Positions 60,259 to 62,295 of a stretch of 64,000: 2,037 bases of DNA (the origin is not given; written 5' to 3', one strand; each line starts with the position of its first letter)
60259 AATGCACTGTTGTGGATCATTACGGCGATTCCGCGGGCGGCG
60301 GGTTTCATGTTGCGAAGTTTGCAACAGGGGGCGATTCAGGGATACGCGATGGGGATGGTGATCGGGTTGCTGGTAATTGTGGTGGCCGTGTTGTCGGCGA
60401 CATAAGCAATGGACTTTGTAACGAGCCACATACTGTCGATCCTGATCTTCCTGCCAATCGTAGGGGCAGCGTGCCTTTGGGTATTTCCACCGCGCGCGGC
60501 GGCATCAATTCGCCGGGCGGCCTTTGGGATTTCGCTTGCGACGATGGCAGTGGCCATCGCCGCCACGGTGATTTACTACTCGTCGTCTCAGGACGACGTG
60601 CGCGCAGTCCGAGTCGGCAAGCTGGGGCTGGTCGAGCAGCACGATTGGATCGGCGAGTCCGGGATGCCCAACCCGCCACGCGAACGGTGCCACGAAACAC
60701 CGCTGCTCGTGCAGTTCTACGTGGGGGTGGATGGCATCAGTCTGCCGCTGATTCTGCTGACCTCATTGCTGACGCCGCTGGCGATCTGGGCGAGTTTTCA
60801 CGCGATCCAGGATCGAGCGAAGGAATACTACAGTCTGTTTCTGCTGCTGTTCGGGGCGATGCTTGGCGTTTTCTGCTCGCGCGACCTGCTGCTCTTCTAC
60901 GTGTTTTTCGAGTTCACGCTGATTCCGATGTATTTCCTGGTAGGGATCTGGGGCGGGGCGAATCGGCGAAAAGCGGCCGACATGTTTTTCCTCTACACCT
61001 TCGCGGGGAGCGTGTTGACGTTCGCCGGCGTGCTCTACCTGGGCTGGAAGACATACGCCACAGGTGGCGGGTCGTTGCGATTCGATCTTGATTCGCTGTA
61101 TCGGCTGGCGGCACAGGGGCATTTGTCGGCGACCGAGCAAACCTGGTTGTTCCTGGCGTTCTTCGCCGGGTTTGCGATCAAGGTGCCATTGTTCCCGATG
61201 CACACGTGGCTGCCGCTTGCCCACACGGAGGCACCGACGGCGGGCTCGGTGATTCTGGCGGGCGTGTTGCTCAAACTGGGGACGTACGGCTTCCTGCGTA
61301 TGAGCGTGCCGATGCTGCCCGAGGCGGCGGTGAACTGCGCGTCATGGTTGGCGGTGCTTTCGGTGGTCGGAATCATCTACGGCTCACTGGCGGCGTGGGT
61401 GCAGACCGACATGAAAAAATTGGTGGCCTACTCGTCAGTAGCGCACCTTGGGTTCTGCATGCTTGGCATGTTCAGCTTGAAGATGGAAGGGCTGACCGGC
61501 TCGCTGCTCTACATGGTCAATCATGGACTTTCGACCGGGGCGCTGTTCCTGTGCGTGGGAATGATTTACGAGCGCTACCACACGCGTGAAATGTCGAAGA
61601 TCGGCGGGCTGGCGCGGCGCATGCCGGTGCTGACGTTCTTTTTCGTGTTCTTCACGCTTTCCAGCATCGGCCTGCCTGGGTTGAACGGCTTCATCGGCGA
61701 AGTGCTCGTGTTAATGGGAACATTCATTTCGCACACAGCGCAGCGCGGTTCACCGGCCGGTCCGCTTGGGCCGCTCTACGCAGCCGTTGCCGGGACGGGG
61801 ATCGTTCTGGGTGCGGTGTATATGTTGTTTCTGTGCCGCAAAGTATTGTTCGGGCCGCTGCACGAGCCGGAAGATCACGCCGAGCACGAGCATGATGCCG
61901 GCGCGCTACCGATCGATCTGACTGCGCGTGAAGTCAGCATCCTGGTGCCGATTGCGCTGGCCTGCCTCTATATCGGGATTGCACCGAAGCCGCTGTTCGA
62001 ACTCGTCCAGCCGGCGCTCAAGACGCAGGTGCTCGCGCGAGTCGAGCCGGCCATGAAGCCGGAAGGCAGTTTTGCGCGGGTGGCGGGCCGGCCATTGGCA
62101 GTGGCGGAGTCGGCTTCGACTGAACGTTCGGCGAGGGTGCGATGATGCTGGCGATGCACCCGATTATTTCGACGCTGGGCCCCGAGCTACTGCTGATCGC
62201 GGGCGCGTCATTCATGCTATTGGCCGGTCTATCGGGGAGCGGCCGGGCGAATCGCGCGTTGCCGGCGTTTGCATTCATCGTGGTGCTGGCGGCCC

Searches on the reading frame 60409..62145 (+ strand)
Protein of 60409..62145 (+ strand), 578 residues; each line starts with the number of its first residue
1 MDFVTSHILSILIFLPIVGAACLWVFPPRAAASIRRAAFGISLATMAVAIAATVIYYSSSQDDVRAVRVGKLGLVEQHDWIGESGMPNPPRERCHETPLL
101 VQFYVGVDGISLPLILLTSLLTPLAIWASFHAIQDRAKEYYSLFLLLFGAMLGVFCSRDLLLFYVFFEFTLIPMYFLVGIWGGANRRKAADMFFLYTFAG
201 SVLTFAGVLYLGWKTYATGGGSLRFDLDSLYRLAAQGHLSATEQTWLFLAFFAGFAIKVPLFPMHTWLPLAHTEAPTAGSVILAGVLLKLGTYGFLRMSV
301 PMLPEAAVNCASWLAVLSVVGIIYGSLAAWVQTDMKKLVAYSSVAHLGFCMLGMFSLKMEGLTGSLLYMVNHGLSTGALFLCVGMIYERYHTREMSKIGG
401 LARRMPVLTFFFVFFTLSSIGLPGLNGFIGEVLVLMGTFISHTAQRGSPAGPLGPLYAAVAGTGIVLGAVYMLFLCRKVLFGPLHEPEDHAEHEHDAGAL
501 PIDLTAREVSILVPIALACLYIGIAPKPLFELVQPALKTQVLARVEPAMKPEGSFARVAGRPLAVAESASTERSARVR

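Call 35: find_encoding_contigs(protein=window:60409-62145:+, flank=10000, max_places=6)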
Protein window:60409-62145:+ (578 aa): 2 contigs read that carry it; 1 place shown.
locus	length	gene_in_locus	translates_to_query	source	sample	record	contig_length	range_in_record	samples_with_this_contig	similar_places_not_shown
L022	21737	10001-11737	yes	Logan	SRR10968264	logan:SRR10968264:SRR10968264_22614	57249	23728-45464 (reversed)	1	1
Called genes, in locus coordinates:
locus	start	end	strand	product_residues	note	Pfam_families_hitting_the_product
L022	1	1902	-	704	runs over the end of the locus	PF13428:TPR_14 (faint), PF13432:TPR_16 (weak), PF07719:TPR_2 (faint), PF14559:TPR_19 (weak)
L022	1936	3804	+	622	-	PF07719:TPR_2 (faint), PF13428:TPR_14 (faint), PF13432:TPR_16 (faint), PF14559:TPR_19 (faint)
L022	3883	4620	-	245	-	PF01483:P_proprotein (weak)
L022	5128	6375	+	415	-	PF00146:NADHdh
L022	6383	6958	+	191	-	PF13183:Fer4_8 (faint), PF13534:Fer4_17 (faint), PF14697:Fer4_21 (faint), PF12797:Fer4_2 (faint), PF12837:Fer4_6 (faint), PF12838:Fer4_7, PF13187:Fer4_9, PF00037:Fer4, +1 more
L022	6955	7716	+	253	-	PF00499:Oxidored_q3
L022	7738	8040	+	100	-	PF00420:Oxidored_q2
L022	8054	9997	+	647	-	PF00662:Proton_antipo_N, PF00361:Proton_antipo_M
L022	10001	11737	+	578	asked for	PF01059:Oxidored_q5_N, PF00361:Proton_antipo_M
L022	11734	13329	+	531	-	PF00361:Proton_antipo_M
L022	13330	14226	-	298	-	-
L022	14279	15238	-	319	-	-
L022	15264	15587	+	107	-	-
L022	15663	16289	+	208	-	PF01066:CDP-OH_P_transf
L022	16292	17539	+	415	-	PF00926:DHBP_synthase, PF00925:GTP_cyclohydro2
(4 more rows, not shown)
